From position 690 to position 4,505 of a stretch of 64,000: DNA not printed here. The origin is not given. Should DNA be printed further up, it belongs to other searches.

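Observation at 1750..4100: Near-identical 333-339-bp intragenic tandem repeats (~7 copies)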

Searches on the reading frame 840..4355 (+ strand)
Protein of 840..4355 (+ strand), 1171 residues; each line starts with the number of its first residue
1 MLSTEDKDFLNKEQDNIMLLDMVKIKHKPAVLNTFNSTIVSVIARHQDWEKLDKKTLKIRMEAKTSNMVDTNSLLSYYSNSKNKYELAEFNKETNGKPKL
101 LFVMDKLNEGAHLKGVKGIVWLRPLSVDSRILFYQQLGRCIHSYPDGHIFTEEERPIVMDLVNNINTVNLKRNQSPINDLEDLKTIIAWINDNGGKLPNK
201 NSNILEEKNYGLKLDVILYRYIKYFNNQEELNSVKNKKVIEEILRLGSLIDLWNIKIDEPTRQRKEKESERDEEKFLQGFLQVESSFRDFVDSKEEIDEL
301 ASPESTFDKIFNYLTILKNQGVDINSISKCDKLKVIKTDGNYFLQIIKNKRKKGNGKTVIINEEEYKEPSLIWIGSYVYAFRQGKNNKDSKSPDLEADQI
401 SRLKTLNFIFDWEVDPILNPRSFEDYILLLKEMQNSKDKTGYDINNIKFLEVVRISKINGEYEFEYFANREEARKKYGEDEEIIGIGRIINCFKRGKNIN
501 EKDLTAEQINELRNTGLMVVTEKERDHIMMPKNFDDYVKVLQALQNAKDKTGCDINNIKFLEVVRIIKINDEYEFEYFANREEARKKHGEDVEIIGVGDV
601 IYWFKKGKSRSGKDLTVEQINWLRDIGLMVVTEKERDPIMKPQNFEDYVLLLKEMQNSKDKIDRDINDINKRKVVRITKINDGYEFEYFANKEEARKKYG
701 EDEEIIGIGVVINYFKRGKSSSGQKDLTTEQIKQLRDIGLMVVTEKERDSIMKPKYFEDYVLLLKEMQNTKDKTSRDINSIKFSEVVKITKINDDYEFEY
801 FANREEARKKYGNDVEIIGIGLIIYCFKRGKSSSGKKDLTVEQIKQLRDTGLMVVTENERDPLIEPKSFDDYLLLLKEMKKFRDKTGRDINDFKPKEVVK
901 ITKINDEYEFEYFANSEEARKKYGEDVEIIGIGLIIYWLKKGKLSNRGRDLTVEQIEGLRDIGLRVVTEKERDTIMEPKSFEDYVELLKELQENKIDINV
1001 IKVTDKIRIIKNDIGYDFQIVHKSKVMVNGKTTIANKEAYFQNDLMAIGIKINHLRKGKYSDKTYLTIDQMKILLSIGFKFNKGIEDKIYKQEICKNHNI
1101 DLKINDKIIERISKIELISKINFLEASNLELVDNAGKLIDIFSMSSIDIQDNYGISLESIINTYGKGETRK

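Call 7: search_protein_families(library=pfam, proteins=[window:840-4355:+], max_evalue=0.01)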
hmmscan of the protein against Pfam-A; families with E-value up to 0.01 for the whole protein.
window:840-4355:+ (1171 aa): 1 family
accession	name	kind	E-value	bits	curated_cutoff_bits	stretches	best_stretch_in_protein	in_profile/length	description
PF03457.19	HA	-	2.3e-05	25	28.4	0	719-739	45-63/64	Helicase associated domain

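Call 13: find_homologous_proteins(query=window:840-4355:+)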
Query window:840-4355:+ (1171 aa): 204 proteins with E <= 0.001 among 8000 candidates; the best 120 are listed.
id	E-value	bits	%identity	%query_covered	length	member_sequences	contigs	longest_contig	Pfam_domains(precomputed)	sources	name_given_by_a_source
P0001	0.0e+0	2518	99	100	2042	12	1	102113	PF00270.36,PF04851.22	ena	-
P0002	0.0e+0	2221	74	100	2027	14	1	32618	PF00270.36,PF26324.1,PF04851.22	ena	-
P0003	0.0e+0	2165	77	82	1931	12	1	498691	PF00270.36,PF04851.22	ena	-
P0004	0.0e+0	2061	74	73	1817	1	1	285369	PF00270.36,PF04851.22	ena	-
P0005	0.0e+0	2023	75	100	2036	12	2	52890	PF00270.36,PF04851.22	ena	-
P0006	0.0e+0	1997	77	100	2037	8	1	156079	PF00270.36,PF08463.16,PF04851.22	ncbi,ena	-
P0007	0.0e+0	1974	79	100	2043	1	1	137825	PF00270.36,PF04851.22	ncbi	-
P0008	0.0e+0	1968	79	100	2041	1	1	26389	PF00270.36,PF04851.22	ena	-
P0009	0.0e+0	1967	79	100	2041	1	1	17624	PF00270.36,PF04851.22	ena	-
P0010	0.0e+0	1966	79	100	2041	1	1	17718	PF00270.36,PF04851.22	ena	-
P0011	0.0e+0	1938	78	100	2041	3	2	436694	PF00270.36,PF04851.22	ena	-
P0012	0.0e+0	1933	77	100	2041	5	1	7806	PF00270.36,PF19046.6,PF04851.22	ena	-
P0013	0.0e+0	1932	78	100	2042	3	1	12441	PF00270.36,PF04851.22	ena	-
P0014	0.0e+0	1929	78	100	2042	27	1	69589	PF00270.36,PF04851.22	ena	-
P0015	0.0e+0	1901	74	82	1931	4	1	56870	PF00270.36,PF03457.20,PF04851.22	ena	-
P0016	0.0e+0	1896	76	100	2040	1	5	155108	PF00270.36,PF04851.22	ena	-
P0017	0.0e+0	1895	74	82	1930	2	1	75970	PF00270.36,PF04851.22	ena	-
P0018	0.0e+0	1893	74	100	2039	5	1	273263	PF00270.36,PF04851.22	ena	-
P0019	0.0e+0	1884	73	82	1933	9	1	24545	PF00270.36,PF04851.22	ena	-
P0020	0.0e+0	1882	76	82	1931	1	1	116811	PF00270.36,PF04851.22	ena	-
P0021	0.0e+0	1882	76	100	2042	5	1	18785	PF00270.36,PF11502.14,PF03457.20,PF04851.22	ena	-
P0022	0.0e+0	1874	73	82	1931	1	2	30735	PF00270.36,PF04851.22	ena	-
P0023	0.0e+0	1874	73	82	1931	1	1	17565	PF00270.36,PF04851.22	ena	-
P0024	0.0e+0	1870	73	82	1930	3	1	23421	PF00270.36,PF04851.22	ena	-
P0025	0.0e+0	1860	72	73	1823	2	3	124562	PF00270.36,PF04851.22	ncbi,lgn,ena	-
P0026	0.0e+0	1852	72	82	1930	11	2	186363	PF00270.36,PF03457.20,PF04851.22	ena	-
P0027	0.0e+0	1849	73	83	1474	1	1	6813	PF00270.36,PF04851.22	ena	-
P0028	0.0e+0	1846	76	82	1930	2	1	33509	PF00270.36,PF04851.22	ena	-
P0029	0.0e+0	1845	74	82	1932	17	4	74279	PF00270.36,PF04851.22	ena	-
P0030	0.0e+0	1840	74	82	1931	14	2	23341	PF00270.36,PF04851.22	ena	-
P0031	0.0e+0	1817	75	82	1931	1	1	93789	PF00270.36,PF04851.22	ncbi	-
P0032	0.0e+0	1816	74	82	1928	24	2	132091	PF00270.36,PF04851.22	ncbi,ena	-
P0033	0.0e+0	1814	74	82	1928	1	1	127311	PF00270.36,PF04851.22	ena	-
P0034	0.0e+0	1814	74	82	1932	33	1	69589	PF00270.36,PF04851.22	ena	-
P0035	0.0e+0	1813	74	82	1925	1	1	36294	PF00270.36,PF04851.22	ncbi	-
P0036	0.0e+0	1807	74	82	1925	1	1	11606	PF00270.36,PF04851.22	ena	-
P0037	0.0e+0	1797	73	82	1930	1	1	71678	PF00270.36,PF04851.22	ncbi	-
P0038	0.0e+0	1787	73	82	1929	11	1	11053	PF00270.36,PF04851.22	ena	-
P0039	0.0e+0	1781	79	82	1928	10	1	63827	PF13270.12,PF00270.36,PF04851.22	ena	-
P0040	0.0e+0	1778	73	82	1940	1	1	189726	PF00270.36,PF04851.22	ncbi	-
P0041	0.0e+0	1778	73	82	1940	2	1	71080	PF00270.36,PF04851.22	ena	-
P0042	0.0e+0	1776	73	82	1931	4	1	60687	PF00270.36,PF04851.22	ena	-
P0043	0.0e+0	1776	73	82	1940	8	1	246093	PF00270.36,PF04851.22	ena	-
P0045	0.0e+0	1774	73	82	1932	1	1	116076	PF00270.36,PF04851.22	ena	-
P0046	0.0e+0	1769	75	82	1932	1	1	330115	PF00270.36,PF04851.22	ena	-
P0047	0.0e+0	1769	75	82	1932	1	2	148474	PF00270.36,PF04851.22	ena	-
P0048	0.0e+0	1768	69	82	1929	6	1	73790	PF00270.36,PF04851.22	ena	-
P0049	0.0e+0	1767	75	82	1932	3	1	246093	PF00270.36,PF04851.22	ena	-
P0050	0.0e+0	1754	72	82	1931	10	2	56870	PF00270.36,PF19046.6,PF04851.22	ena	-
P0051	0.0e+0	1735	78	84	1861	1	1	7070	PF13270.12,PF00270.36,PF19046.6,PF04851.22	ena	-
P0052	0.0e+0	1734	72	73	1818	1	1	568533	PF00270.36,PF04851.22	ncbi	-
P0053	0.0e+0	1731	72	73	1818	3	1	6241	PF00270.36,PF04851.22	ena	-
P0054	0.0e+0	1713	73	73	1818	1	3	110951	PF00270.36,PF04851.22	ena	-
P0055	0.0e+0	1713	71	73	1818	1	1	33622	PF00270.36,PF04851.22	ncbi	-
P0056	0.0e+0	1711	72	73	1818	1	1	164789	PF00270.36,PF04851.22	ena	-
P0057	0.0e+0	1709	75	73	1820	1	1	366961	PF00270.36,PF04851.22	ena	-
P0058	0.0e+0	1707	72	73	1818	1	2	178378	PF00270.36,PF04851.22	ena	-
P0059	0.0e+0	1705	72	73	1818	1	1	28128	PF00270.36,PF04851.22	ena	-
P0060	0.0e+0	1698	72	73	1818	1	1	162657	PF00270.36,PF04851.22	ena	-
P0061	0.0e+0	1689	74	73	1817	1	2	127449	PF00270.36,PF04851.22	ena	-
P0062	0.0e+0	1687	73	73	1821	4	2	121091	PF00270.36,PF04851.22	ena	-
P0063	0.0e+0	1686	73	73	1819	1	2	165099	PF00270.36,PF04851.22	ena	-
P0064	0.0e+0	1679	73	73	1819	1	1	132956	PF00270.36,PF03457.20,PF04851.22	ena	-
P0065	0.0e+0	1676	74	73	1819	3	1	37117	PF00270.36,PF04851.22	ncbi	-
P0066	0.0e+0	1662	73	73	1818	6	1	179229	PF00270.36,PF04851.22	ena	-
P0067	0.0e+0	1657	74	73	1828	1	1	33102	PF00270.36,PF04851.22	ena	-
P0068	0.0e+0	1647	73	73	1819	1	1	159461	PF00270.36,PF04851.22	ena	-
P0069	0.0e+0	1636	73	73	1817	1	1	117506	PF00270.36,PF04851.22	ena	-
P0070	0.0e+0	1634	73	73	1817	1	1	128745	PF00270.36,PF04851.22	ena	-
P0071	0.0e+0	1634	74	73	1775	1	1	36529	PF00270.36,PF04851.22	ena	-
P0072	0.0e+0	1629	72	82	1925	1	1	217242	PF00270.36,PF04851.22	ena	-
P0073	0.0e+0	1627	72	73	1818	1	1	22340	PF00270.36,PF04851.22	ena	-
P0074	0.0e+0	1626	81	73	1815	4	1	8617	PF00270.36,PF03457.20,PF04851.22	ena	-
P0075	0.0e+0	1623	72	73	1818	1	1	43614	PF00270.36,PF04851.22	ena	-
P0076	0.0e+0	1595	73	73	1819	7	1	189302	PF00270.36,PF04851.22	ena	-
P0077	0.0e+0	1592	62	82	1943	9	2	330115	PF00270.36,PF04851.22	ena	-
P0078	0.0e+0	1583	77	73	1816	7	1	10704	PF00270.36,PF04851.22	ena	-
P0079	0.0e+0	1576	75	73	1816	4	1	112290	PF00270.36,PF11502.14,PF04851.22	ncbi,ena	-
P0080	0.0e+0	1576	74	73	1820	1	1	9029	PF00270.36,PF04851.22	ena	-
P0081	0.0e+0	1572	74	73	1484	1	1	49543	PF00270.36,PF04851.22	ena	-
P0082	0.0e+0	1559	60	82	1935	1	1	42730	PF00270.36,PF04851.22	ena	-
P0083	0.0e+0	1556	60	82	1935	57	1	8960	PF00270.36,PF04851.22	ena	-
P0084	0.0e+0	1553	78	73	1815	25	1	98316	PF00270.36,PF04851.22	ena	-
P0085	0.0e+0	1536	64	82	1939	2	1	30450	PF00270.36,PF04851.22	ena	-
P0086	0.0e+0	1535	72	63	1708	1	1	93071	PF00270.36,PF04851.22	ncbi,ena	-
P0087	0.0e+0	1530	72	63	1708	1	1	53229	PF00270.36,PF04851.22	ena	-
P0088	0.0e+0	1523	75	73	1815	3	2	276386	PF00270.36,PF04851.22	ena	-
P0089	0.0e+0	1490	74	63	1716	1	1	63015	PF00270.36,PF04851.22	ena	-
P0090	0.0e+0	1464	65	82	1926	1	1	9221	PF00270.36,PF04851.22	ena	-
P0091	0.0e+0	1464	74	63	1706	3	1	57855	PF00270.36,PF04851.22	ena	-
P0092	0.0e+0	1463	74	63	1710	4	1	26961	PF00270.36,PF04851.22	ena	-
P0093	0.0e+0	1460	66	73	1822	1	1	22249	PF00270.36,PF04851.22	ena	-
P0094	0.0e+0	1444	65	73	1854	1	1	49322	PF00270.36,PF04851.22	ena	-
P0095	0.0e+0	1443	73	63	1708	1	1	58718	PF00270.36,PF04851.22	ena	-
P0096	0.0e+0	1443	73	63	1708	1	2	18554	PF00270.36,PF04851.22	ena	-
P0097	0.0e+0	1441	73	63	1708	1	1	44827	PF00270.36,PF04851.22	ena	-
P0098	0.0e+0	1439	73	63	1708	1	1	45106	PF00270.36,PF04851.22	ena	-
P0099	0.0e+0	1439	73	63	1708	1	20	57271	PF00270.36,PF04851.22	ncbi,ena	-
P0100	0.0e+0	1439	73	63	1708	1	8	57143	PF00270.36,PF04851.22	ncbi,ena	-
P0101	0.0e+0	1437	73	63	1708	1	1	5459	PF00270.36,PF04851.22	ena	-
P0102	0.0e+0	1435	72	63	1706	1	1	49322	PF00270.36,PF04851.22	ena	-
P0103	0.0e+0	1426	74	63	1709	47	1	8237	PF00270.36,PF04851.22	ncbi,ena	-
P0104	0.0e+0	1421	78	63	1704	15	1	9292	PF00270.36,PF04851.22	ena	-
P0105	0.0e+0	1420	74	63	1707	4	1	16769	PF00270.36,PF04851.22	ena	-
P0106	0.0e+0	1417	71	63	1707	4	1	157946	PF00270.36,PF04851.22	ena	-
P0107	0.0e+0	1397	77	63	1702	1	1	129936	PF00270.36,PF04851.22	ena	-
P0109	0.0e+0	1353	63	73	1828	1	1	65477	PF00270.36,PF04851.22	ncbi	-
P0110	0.0e+0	1329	68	63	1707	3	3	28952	PF00270.36,PF04851.22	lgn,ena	-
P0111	0.0e+0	1292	58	100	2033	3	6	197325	PF00270.36,PF04851.22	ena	-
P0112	0.0e+0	1278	62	73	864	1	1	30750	PF19046.6,PF03457.20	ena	-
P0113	0.0e+0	1241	74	54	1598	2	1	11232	PF00270.36,PF04851.22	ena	-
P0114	0.0e+0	1236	77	54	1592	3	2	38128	PF00270.36,PF04851.22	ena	-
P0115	0.0e+0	1144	58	73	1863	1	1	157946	PF00270.36,PF04851.22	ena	-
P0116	0.0e+0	1138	81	56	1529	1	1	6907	PF00270.36,PF04851.22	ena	-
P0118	8.4e-195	668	91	26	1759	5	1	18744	PF00270.36,PF03457.20,PF04851.22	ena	-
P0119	3.2e-186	640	62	37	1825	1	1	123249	PF00270.36,PF03457.20,PF04851.22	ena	-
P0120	1.4e-185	638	88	26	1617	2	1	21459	PF00270.36,PF03457.20,PF04851.22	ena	-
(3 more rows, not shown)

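Call 20: find_related_loci(query=window:840-4355:+, collection=genome_contigs, flank=8000)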
Query window:840-4355:+ (1171 aa) in genome_contigs; peptide patterns used: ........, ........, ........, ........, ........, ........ (x = any residue, [..] = any of these).
82 stretches matched a pattern; 15 encode a relative of the query (tblastn E <= 1e-3); 11 distinct loci.
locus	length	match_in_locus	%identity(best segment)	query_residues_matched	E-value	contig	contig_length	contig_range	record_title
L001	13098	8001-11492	74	2-1171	0e+0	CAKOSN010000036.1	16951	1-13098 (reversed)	MAG: uncultured Bacilli bacterium isolate REFINED_METABAT215_TOP10_CONTIGS_1500_ASSEMBLY_K77_MERGED__Hadza_PheChl_Fiber-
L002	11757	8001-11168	77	2-1171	0e+0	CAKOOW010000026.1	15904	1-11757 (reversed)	MAG: uncultured Bacilli bacterium isolate REFINED_METABAT215_TOP10_CONTIGS_1500_ASSEMBLY_K77_MERGED__Hadza_MoBio_hadza-E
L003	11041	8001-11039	72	2-1125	0e+0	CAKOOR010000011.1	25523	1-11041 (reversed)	MAG: uncultured Bacilli bacterium isolate REFINED_METABAT215_TOP10_CONTIGS_1500_ASSEMBLY_K77_MERGED__Hadza_PheChl_Fiber-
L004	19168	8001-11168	74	2-1171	0e+0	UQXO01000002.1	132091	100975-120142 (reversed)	uncultured Tenericutes bacterium isolate UMGS735 genome assembly, contig: NODE_101_length_132091_cov_15.828488, whole ge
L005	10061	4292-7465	69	2-1171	0e+0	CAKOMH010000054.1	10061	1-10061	MAG: uncultured Bacilli bacterium isolate REFINED_METABAT215_TOP10_CONTIGS_1500_ASSEMBLY_K77_MERGED__Hadza_MoBio_hadza-I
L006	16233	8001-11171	73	2-1171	0e+0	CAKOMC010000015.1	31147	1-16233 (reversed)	MAG: uncultured Bacilli bacterium isolate REFINED_METABAT215_TOP10_CONTIGS_1500_ASSEMBLY_K77_MERGED__Hadza_PheChl_Fiber-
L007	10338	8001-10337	81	2-1082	0e+0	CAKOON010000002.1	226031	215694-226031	MAG: uncultured Bacilli bacterium isolate REFINED_METABAT215_TOP10_CONTIGS_1500_ASSEMBLY_K77_MERGED__Hadza_MoBio_hadza-A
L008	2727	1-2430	69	251-1171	0e+0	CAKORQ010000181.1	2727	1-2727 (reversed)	MAG: uncultured Bacilli bacterium isolate REFINED_METABAT215_TOP10_CONTIGS_1500_ASSEMBLY_K77_MERGED__Hadza_MoBio_hadza-I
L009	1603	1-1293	68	291-1171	0e+0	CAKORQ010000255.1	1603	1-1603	MAG: uncultured Bacilli bacterium isolate REFINED_METABAT215_TOP10_CONTIGS_1500_ASSEMBLY_K77_MERGED__Hadza_MoBio_hadza-I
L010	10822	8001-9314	62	2-411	3e-155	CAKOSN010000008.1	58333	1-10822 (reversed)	MAG: uncultured Bacilli bacterium isolate REFINED_METABAT215_TOP10_CONTIGS_1500_ASSEMBLY_K77_MERGED__Hadza_PheChl_Fiber-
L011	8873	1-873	66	321-1171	5e-104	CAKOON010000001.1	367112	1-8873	MAG: uncultured Bacilli bacterium isolate REFINED_METABAT215_TOP10_CONTIGS_1500_ASSEMBLY_K77_MERGED__Hadza_MoBio_hadza-A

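Call 32: search_protein_families(library=padloc, proteins=[P0001], max_evalue=0.01)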
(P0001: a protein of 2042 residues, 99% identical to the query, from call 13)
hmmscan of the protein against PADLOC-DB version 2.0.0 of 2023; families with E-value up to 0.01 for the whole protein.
P0001 (2042 aa): 2 families
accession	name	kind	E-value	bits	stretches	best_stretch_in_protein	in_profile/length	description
PDLC01323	Cas3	-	9e-07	26.9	1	646-698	112-164/294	CAS-I-D; effector_G3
PDLC03659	mREase_IV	-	5.7e-06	22.5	1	950-1015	491-554/945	Type IV methyl-directed restriction enzyme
